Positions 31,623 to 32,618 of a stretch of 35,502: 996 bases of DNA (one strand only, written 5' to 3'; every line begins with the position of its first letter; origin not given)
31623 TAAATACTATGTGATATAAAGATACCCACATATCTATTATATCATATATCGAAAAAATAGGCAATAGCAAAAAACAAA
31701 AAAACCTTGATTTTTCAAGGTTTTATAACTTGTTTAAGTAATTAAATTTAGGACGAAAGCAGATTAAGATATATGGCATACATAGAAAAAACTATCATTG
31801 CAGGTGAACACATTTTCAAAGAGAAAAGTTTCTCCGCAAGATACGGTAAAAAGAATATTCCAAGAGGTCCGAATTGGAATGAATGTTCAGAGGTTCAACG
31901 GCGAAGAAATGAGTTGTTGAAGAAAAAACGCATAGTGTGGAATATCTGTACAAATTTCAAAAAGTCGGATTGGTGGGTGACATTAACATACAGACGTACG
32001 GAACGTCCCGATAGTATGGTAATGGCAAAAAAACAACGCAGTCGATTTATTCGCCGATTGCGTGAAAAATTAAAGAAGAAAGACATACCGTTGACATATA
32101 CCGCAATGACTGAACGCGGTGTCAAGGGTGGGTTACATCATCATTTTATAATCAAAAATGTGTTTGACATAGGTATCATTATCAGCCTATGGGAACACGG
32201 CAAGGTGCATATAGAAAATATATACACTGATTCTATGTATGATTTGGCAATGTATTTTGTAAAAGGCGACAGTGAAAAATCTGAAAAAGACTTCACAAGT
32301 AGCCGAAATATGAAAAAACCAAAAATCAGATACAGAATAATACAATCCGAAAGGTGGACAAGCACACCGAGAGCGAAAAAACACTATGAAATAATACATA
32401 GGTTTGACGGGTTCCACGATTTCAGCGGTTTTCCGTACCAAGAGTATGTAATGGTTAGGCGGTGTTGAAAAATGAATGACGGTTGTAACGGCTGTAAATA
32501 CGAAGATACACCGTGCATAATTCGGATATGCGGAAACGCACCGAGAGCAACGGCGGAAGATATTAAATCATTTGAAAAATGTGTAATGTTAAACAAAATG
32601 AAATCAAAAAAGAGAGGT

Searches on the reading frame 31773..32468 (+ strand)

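Call 95: search_protein_families(library=pfam, proteins=[window:31773-32468:+], max_evalue=0.001)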
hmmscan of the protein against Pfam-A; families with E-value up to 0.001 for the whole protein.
window:31773-32468:+ (231 aa): 1 family
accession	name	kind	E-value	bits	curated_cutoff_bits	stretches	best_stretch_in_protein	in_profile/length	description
PF23343.2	REP_ORF2-G2P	-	1.5e-15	57.7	27.8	1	66-165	1-98/99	Replication-associated protein ORF2/G2P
